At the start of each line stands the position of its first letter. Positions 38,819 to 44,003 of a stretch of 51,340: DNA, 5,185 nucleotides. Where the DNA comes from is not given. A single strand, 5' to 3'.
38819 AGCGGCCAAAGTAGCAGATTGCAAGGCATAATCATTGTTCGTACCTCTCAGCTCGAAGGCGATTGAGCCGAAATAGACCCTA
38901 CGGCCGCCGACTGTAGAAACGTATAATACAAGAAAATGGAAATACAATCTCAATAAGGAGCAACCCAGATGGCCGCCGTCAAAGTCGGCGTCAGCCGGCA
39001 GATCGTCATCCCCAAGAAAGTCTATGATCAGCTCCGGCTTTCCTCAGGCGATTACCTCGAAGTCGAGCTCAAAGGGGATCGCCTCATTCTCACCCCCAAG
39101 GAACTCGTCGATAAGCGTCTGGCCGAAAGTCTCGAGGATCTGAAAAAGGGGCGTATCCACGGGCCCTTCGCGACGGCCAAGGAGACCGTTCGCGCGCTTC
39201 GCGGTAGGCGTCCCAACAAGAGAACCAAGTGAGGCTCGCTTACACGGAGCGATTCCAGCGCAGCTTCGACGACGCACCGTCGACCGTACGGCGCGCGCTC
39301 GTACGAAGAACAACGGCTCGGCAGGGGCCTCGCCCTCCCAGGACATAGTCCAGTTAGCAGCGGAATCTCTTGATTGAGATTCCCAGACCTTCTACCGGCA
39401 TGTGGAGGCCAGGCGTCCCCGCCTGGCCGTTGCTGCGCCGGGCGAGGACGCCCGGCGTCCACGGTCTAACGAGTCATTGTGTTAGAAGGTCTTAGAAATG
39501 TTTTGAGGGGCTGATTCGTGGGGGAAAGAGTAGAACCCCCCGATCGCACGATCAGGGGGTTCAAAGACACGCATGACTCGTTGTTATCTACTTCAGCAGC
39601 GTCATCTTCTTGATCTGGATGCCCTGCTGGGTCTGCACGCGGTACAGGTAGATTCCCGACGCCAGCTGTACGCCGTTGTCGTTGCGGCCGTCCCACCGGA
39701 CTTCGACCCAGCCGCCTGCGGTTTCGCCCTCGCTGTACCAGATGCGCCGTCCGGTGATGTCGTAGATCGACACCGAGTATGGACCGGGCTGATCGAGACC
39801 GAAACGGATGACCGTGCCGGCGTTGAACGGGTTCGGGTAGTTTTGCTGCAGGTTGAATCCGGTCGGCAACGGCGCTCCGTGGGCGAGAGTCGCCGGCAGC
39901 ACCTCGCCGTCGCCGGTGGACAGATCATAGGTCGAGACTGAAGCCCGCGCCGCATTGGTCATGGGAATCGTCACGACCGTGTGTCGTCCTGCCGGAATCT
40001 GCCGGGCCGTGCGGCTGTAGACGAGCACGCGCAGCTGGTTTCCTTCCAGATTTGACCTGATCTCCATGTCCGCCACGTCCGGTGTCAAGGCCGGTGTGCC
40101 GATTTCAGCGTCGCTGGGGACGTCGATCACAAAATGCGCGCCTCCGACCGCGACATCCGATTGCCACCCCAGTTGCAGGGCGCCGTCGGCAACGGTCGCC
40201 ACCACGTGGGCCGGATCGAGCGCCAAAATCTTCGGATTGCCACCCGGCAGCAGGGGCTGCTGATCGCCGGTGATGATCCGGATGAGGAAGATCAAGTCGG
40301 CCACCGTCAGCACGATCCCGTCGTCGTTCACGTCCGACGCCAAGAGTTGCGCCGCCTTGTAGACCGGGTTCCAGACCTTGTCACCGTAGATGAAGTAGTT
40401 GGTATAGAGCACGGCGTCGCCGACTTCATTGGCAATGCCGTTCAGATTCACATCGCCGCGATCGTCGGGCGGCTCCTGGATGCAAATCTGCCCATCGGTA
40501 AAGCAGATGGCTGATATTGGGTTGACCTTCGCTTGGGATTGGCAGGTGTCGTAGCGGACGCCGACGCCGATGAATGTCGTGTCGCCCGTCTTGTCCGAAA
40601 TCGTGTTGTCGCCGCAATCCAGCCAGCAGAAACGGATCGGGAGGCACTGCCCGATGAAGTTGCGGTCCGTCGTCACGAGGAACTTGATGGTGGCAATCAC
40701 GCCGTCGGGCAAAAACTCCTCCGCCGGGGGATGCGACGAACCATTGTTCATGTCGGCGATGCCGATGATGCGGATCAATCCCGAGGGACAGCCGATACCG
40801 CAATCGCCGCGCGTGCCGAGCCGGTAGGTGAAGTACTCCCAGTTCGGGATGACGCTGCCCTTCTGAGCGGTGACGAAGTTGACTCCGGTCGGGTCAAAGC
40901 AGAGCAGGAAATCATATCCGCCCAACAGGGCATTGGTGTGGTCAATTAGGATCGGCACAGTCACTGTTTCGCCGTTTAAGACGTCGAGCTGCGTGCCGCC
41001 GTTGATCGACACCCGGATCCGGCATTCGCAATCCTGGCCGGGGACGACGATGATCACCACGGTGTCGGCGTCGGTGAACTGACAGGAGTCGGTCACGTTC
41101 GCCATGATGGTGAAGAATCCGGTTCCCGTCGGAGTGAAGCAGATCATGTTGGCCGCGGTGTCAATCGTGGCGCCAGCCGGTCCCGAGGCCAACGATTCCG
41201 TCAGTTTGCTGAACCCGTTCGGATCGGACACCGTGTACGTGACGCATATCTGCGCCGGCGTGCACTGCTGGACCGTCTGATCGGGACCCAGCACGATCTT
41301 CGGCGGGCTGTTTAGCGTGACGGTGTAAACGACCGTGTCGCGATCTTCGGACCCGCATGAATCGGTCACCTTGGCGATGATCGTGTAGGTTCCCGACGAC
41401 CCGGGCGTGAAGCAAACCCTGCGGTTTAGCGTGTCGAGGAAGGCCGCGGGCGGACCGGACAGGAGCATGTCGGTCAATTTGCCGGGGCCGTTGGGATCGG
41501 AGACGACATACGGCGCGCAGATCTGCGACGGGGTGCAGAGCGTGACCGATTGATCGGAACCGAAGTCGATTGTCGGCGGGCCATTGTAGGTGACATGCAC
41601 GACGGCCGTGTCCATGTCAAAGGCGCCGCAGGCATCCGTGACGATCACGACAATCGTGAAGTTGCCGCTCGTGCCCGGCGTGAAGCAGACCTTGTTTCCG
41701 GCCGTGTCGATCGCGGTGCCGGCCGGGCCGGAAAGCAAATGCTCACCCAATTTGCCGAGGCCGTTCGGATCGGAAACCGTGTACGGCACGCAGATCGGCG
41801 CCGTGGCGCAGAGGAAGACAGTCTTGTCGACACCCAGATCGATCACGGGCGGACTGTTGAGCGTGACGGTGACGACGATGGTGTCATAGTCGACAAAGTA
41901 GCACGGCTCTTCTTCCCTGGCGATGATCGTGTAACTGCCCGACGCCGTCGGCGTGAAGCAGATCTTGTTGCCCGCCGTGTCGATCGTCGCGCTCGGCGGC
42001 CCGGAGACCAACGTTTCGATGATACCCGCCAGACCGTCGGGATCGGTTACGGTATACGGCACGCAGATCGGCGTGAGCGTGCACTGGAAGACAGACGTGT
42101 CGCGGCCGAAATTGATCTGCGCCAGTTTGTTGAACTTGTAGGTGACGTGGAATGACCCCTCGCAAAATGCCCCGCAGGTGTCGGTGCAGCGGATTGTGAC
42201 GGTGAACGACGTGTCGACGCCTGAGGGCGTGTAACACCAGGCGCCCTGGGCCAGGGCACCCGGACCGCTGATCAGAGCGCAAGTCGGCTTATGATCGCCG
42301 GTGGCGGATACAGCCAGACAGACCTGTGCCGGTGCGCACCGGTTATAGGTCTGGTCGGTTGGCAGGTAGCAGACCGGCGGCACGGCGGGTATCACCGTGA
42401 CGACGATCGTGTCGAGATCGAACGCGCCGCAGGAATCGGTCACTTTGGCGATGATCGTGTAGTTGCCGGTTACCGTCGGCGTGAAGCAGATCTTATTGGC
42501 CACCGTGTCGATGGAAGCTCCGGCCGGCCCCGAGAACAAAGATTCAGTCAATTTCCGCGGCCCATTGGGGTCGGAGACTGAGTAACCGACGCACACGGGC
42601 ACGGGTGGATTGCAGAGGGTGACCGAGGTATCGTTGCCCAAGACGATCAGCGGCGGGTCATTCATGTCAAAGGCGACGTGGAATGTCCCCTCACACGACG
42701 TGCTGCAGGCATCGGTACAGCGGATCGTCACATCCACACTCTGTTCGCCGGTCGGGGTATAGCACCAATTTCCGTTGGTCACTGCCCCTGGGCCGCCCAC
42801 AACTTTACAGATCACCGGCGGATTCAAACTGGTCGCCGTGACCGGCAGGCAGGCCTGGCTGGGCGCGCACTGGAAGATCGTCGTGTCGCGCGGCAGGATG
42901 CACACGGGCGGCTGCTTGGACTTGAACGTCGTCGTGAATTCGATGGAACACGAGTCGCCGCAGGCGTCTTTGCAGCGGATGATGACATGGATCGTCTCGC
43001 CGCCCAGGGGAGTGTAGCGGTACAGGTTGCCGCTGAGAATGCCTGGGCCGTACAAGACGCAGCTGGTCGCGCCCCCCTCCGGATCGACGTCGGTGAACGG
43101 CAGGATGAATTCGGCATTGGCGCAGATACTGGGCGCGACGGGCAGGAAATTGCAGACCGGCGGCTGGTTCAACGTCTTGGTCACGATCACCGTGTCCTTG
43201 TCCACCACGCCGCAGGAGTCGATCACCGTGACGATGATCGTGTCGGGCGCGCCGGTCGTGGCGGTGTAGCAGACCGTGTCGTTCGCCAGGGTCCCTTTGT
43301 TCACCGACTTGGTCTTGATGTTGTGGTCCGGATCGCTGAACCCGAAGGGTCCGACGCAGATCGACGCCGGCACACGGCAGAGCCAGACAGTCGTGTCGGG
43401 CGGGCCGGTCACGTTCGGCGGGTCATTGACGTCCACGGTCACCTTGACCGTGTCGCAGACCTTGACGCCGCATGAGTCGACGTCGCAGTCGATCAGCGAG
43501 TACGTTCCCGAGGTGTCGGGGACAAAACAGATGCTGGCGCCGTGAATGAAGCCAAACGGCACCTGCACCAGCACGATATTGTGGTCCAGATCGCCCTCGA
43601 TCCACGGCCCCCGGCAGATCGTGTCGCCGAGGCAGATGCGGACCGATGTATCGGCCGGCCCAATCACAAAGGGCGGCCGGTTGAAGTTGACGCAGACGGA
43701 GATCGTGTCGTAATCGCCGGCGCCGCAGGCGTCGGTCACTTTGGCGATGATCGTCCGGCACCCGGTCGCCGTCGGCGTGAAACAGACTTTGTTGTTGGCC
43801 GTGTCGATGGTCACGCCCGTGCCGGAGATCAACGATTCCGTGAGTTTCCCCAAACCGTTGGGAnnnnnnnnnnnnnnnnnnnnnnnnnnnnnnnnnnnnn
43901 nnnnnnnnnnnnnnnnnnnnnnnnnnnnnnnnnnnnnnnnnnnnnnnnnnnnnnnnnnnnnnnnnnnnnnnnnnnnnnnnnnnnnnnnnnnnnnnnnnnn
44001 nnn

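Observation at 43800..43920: A ~7-kb surface-protein gene is broken at a repeat-module junction, so the 922-aa and 1421-aa ORFs are two halves of one protein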

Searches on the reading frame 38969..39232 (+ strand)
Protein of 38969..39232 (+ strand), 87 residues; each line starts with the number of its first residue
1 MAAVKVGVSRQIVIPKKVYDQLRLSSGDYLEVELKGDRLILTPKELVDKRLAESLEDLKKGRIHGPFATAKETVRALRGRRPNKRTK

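Call 39: search_protein_families(library=pfam, proteins=[window:38969-39232:+], max_evalue=0.001)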
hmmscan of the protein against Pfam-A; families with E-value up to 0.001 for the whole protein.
window:38969-39232:+ (87 aa): 1 family
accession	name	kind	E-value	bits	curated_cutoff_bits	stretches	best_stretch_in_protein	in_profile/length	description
PF04014.23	MazE_antitoxin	-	7e-10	39.1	24.7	1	4-45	2-44/48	Antidote-toxin recognition MazE, bacterial antitoxin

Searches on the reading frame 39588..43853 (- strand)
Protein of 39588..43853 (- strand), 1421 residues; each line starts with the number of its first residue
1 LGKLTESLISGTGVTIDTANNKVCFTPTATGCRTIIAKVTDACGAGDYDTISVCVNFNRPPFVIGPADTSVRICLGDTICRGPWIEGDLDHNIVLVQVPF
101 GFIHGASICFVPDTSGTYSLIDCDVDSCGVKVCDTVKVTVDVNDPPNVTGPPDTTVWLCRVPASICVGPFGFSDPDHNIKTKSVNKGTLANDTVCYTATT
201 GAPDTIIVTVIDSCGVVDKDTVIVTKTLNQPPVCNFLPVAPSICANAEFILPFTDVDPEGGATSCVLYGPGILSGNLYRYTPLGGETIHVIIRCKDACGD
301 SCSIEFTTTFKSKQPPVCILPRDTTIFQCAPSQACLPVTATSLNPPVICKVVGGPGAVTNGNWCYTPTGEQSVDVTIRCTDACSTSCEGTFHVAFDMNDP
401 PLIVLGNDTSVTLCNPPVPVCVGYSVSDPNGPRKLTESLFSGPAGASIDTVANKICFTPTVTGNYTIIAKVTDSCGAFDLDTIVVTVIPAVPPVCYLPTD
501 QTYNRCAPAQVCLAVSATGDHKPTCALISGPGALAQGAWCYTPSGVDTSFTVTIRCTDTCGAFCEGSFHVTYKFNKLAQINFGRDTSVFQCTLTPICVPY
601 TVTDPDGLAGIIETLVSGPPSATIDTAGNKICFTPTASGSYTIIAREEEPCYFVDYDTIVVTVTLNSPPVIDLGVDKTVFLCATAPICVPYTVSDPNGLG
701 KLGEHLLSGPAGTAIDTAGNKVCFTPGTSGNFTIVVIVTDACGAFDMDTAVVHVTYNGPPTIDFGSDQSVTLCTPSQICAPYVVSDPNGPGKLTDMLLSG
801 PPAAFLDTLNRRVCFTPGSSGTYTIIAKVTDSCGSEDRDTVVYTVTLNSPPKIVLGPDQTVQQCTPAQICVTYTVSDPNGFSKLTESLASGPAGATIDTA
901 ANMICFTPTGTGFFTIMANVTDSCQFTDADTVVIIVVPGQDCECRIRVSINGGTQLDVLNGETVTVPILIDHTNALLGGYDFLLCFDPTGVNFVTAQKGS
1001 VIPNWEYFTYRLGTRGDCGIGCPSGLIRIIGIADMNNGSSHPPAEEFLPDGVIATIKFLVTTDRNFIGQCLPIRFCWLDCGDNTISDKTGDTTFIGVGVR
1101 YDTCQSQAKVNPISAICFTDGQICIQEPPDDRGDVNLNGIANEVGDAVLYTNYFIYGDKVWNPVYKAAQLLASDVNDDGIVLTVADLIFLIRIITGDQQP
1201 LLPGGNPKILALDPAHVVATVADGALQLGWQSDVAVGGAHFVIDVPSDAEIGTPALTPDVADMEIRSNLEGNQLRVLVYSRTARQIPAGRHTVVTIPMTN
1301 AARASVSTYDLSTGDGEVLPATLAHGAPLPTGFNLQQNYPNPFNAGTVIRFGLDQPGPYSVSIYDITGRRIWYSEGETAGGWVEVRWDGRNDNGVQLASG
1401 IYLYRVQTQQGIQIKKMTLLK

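Call 3: search_protein_families(library=pfam, proteins=[window:39588-43853:-], max_evalue=0.01)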
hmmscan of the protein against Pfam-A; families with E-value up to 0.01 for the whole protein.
window:39588-43853:- (1421 aa): 7 families
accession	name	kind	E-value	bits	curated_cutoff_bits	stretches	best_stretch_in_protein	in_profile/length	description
PF24908.1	Ig_SIBA-E_2nd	-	2.7e-12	47.3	27.8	0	442-483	43-85/117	Integrin beta-like protein A-E, second Ig-like domain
PF07495.19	Y_Y_Y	-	1.2e-07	31.9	26.6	0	810-841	27-58/65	Y_Y_Y domain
PF13860.13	FlgD_ig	-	3.4e-07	30.6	27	1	1354-1410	19-77/79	FlgD Ig-like domain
PF22352.2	K319L-like_PKD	-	3.9e-06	27.2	27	0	438-487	34-84/84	K319L-like, PKD domain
PF18962.6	Por_Secre_tail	-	4.9e-05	24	27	1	1339-1417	2-73/75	Secretion system C-terminal sorting domain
PF13585.12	CHU_C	-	0.00015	22.2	27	1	1359-1412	29-76/86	CHU_C Type IX secretion signal domain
PF22060.2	Cep192_D1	-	0.0031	17.7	27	0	810-847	76-113/123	Cep192 domain 1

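Call 32: search_protein_families(library=ncbifam, proteins=[window:39588-43853:-], max_evalue=0.01)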
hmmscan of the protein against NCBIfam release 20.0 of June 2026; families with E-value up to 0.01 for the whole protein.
window:39588-43853:- (1421 aa): 6 families
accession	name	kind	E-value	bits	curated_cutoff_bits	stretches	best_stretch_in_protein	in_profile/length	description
TIGR04183.1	Por_Secre_tail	domain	4e-11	42.7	23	1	1339-1417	2-69/72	T9SS type A sorting domain-containing protein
NF033707.1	T9SS_sortase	equivalog_domain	2.2e-09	35.6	420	1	1337-1409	1000-1078/1095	type IX secretion system sortase PorU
NF052323.1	T9SSA_dep_M6i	equivalog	1.1e-06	27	600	1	1338-1410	960-1028/1043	T9SS-dependent M6-like inactivated metalloprotease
NF038113.1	T9SSA_dep_M36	equivalog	6.1e-05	21.4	885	1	1335-1417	792-866/869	T9SS-dependent M36 family metallopeptidase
NF005176.1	PRK06655.1-1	equivalog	0.00027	20.9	230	1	1360-1416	100-158/197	flagellar hook assembly protein FlgD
NF052228.1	T9SS_PorZ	equivalog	0.0061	15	260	1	1339-1412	676-746/757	type IX secretion system anionic LPS delivery protein PorZ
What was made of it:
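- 39603..39839 (-): T9SS type A C-terminal sorting domain (B residues 1339-1417). TIGR04183 42.7 bits, cut-off 23 (call 32).
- On T9SS type A cargo protein: ORF B residues 1339-1417, 42.7 bits against a cut-off of 23 (call 32).
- Closest known: Giant repeat-rich T9SS cargo adhesins with a type A C-terminal domain. Same: A C-terminal TIGR04183 sorting domain (call 32).
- Checked: B carries TIGR04183, the T9SS type A sorting domain (42.7 bits, cut-off 23), at residues 1339-1417 (call 32).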

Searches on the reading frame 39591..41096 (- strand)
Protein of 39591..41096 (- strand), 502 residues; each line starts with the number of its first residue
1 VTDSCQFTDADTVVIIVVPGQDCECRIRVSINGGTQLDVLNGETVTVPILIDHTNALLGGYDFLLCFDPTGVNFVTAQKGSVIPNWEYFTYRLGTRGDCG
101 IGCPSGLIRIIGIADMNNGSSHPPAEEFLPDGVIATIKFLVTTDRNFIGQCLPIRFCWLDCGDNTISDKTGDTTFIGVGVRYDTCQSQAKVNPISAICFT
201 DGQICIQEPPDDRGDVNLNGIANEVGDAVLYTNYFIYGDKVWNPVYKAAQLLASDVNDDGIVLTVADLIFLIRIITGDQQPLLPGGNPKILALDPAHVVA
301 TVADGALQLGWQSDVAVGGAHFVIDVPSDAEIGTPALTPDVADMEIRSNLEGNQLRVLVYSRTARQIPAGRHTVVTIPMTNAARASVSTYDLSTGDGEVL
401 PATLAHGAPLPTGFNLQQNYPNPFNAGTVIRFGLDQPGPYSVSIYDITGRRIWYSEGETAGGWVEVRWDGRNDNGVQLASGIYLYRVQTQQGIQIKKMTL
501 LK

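Call 33: search_protein_families(library=pfam, proteins=[window:39591-41096:-], max_evalue=5)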
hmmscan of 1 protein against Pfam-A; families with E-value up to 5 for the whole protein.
window:39591-41096:- (502 aa): 5 families
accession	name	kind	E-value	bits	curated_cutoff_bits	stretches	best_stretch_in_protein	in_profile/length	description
PF13860.13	FlgD_ig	-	1e-07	32.3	27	1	434-491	18-77/79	FlgD Ig-like domain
PF18962.6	Por_Secre_tail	-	7.7e-06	26.6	27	1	420-498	2-73/75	Secretion system C-terminal sorting domain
PF13585.12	CHU_C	-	3.8e-05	24.2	27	1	440-493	29-76/86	CHU_C Type IX secretion signal domain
PF00963.24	Cohesin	-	0.0013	19.4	24.1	1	42-142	13-102/139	Cohesin domain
PF06791.18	TMP_2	-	0.34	11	30.2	1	474-498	27-51/208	Prophage tail length tape measure protein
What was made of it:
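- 40671..40973 (-): Cohesin-like beta-sandwich (B residues about 961-1061). Pfam Cohesin 19.4 bits, below the 24.1 cut-off (call 33).
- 40263..40466 (-): Dockerin-like duplicated Ca-loop motif (B residues 1130-1197). No Pfam hit (call 33).
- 39603..39839 (-): Pfam FlgD_ig 32.3 bits and Por_Secre_tail 26.6 bits (call 33).
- On Cohesin module: 19.4 bits against 24.1 (call 33).
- Closest known: Cellulosomal cohesin and dockerin modules. Different: The cohesin match is below the Pfam cut-off, and there is no Pfam dockerin hit (call 33).
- Checked: It is not supported by Pfam (19.4 bits, cut-off 24.1; call 33).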

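Call 34: search_solved_structures(query=window:39591-41096:-, max_evalue=1)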
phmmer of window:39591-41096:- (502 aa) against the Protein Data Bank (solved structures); distinct sequences matched with E-value up to 1: 3.
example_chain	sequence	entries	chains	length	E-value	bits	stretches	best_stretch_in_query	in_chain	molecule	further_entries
6za2_A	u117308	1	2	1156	0.0033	19.3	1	420-488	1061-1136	Por secretion system protein porU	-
5m11_A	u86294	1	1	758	0.048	15.5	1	420-488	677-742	Immunoreactive 84kD antigen PG93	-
3osv_A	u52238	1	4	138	0.39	12.5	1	442-490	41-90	Flagellar basal-body rod modification protein FlgD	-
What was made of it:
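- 39603..39839 (-): PorU CTD 6za2_A (call 34).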

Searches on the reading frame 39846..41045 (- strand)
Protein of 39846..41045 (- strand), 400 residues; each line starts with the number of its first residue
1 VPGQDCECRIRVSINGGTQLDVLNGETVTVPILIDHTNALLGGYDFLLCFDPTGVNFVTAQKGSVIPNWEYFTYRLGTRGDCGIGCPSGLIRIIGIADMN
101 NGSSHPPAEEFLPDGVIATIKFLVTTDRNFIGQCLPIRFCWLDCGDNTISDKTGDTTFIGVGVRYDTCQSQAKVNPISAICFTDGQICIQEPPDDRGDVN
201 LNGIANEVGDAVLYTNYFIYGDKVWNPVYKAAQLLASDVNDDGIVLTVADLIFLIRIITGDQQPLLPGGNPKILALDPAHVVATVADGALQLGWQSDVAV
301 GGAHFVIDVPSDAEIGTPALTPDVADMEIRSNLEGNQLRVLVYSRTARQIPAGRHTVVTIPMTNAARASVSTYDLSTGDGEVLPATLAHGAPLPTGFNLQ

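Call 58: search_solved_structures(query=A2, max_evalue=1)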
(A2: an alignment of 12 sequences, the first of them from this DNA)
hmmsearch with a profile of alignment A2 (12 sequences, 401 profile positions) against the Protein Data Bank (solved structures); distinct sequences matched with E-value up to 1: 12.
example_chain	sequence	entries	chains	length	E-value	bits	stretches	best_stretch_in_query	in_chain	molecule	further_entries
3ul4_B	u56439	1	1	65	0.015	17.2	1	197-259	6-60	Cellulosome enzyme, dockerin type I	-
1g1k_A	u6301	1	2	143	0.04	15.8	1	20-68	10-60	SCAFFOLDING PROTEIN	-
2vn5_A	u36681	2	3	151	0.046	15.7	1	20-68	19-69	SCAFFOLDING PROTEIN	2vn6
4dh2_A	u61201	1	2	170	0.16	13.9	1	20-68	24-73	Cellulosome anchoring protein cohesin region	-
2ozn_A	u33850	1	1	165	0.18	13.7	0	4-61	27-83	O-GlcNAcase nagJ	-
2jh2_A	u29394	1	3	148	0.18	13.7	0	7-61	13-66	O-GLCNACASE NAGJ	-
5nrk_A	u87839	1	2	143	0.24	13.3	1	19-67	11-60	Endoglucanase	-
5nrm_A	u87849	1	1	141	0.25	13.3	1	19-67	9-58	Endoglucanase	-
2o4e_A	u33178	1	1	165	0.28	13.1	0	7-61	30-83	O-GlcNAcase nagJ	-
4ums_A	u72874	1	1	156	0.32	12.9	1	21-68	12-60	CELLULOSOMAL ANCHORING SCAFFOLDIN B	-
2w1n_A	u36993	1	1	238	0.46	12.4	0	7-61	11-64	O-GLCNACASE NAGJ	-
3ul4_A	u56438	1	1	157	0.49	12.3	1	19-76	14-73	Cellulosome-anchoring protein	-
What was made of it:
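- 40263..40466 (-): Profile hit to dockerin 3ul4_B, E 0.015 (call 58).
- On Dockerin module: Profile hit to 3ul4_B, E 0.015 (call 58).
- Closest known: Cellulosomal cohesin and dockerin modules. Same: A dockerin-like duplicated calcium-loop motif (call 58).
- Checked: The dockerin call rests only on the duplicated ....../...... motif and a weak profile hit to 3ul4_B (E 0.015; call 58).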

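Call 63: predict_structure(alignment_id=A2)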
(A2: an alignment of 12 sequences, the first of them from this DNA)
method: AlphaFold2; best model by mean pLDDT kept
length: 400 residues; sequences in the alignment: 12
mean_pLDDT: 62.5   pTM: 0.47
mean pLDDT of the five models: 62.5, 61.6, 59.8, 59.4, 56.9
residues with pLDDT >= 90: 32; 70-90: 162; 50-70: 62; < 50: 144
segments of 3 or more residues with pLDDT < 50: 1-6, 80-86, 100-102, 143-145, 154-156, 159-184, 191-275, 390-400
pLDDT, mean of each block of 10 residues (from residue 1): 48 74 84 81 74 82 84 61 50 67 66 88 80 69 57 52 34 26 46 38 39 33 38 34 35 40 29 58 88 88 83 90 83 81 74 91 87 69 64 39
secondary structure, 60 per line:
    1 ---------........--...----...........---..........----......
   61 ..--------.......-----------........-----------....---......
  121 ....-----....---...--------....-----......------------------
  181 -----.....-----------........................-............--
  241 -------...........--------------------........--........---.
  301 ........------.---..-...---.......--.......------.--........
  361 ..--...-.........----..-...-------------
elements in order: E10-14 E20-22 E27-37 E41-50 E55-62 E71-77 E89-96 H108-111 E115-124 E130-133 E137-139 E148-151 E157-162 E186-190 H202-225 H227-238 H248-258 E279-286 E289-296 E300-308 E328-334 E337-343 E353-362 E369-377 E385-387
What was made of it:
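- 40263..40466 (-): The model is low-confidence here (call 63).
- On Dockerin module: The model has pLDDT below 50 over residues 191-275 (call 63).
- Checked: The model of that stretch has low confidence (call 63).
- Tried and rejected: It was only partly usable (mean pLDDT 62.5), and the dockerin-like stretch was not modelled (call 63).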

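Call 65: fold_search(model_id=the predicted structure, library=pdb)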
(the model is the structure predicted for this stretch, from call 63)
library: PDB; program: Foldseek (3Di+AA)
matches with E <= 10: 1292; with E <= 0.001: 74
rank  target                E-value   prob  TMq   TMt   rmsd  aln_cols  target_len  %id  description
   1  5nrk_A                2.7e-07  1.00  0.26  0.69   4.0       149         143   17  Crystal structure of the sixth cohesin from Acetivibrio cellulolyticus' scaffoldin B in complex with Cel5 dockerin S15 (released 2018-01-31)
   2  5nrm_A                3.1e-07  1.00  0.26  0.70   4.0       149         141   17  Crystal structure of the sixth cohesin from Acetivibrio cellulolyticus' scaffoldin B in complex with Cel5 dockerin S51 (released 2018-01-31)
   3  2xdh                  2.2e-06  1.00  0.24  0.66   3.9       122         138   11  Non-cellulosomal cohesin from the hyperthermophilic archaeon Archaeoglobus fulgidus (released 2010-05-26)
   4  8ajy_C                6.7e-06  1.00  0.25  0.47   4.6       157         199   16  Ruminococcus flavefaciens Cohesin-Dockerin structure: dockerin from ScaH adaptor scaffoldin in complex with the cohesi (released 2022-11-02)
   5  9gvb_A                7.1e-06  1.00  0.24  0.43   5.3       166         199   17  Ruminococcus flavefaciens Coh-Doc complex between a group 2 Dockerin and the Cohesin from cell surface attached scaffo (released 2025-10-08)
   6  4iu2_A                8.4e-06  1.00  0.25  0.43   4.7       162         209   15  Cohesin-dockerin -X domain complex from Ruminococcus flavefacience (released 2013-04-24)
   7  4fl4_C                1.3e-05  1.00  0.20  0.25   7.6       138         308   17  Scaffoldin conformation and dynamics revealed by a ternary complex from the Clostridium thermocellum cellulosome (released 2012-06-27)
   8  2ccl_A                1.4e-05  1.00  0.24  0.60   4.1       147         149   17  THE S45A, T46A MUTANT OF THE TYPE I COHESIN-DOCKERIN COMPLEX FROM THE CELLULOSOME OF CLOSTRIDIUM THERMOCELLUM (released 2007-02-13)
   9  2vn5_C                1.4e-05  1.00  0.24  0.61   5.7       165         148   16  The Clostridium cellulolyticum dockerin displays a dual binding mode for its cohesin partner (released 2008-05-20)
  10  4iu3_A                1.6e-05  1.00  0.25  0.44   5.3       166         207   15  Cohesin-dockerin -X domain complex from Ruminococcus flavefacience (released 2013-04-24)
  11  6kgc_A                1.7e-05  1.00  0.24  0.61   4.3       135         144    7  Crystal structure of CaDoc0917(R49D)-CaCohA2 complex at pH 5.4 (released 2020-07-08)
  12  8ajy_A                1.7e-05  1.00  0.25  0.47   4.6       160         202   16  Ruminococcus flavefaciens Cohesin-Dockerin structure: dockerin from ScaH adaptor scaffoldin in complex with the cohesi (released 2022-11-02)
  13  2w1n                  1.8e-05  1.00  0.19  0.31  17.9       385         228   11  cohesin and fibronectin type-III double module construct from the Clostridium perfringens glycoside hydrolase GH84C (released 2009-02-03)
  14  4dh2_C                2.5e-05  1.00  0.22  0.53   5.5       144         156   18  Crystal structure of Coh-OlpC(Cthe_0452)-Doc435(Cthe_0435) complex: A novel type I Cohesin-Dockerin complex from Clost (released 2012-11-28)
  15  4dh2_A                2.9e-05  1.00  0.23  0.54   6.0       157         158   17  Crystal structure of Coh-OlpC(Cthe_0452)-Doc435(Cthe_0435) complex: A novel type I Cohesin-Dockerin complex from Clost (released 2012-11-28)
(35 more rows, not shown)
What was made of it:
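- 40671..40973 (-): Foldseek top hits are all cohesins, 5nrk_A E 2.7e-7 (call 65).
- On Cohesin module: The domain's pLDDT is about 66-88 (calls 63, 65).
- Closest known: Cellulosomal cohesin and dockerin modules. Same: Cohesin fold for B residues about 946-1090 (call 65).
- Checked: The cohesin call is supported by fold: the top Foldseek hits are all cohesins, 5nrk_A E 2.7e-7, TMt 0.69 (call 65).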
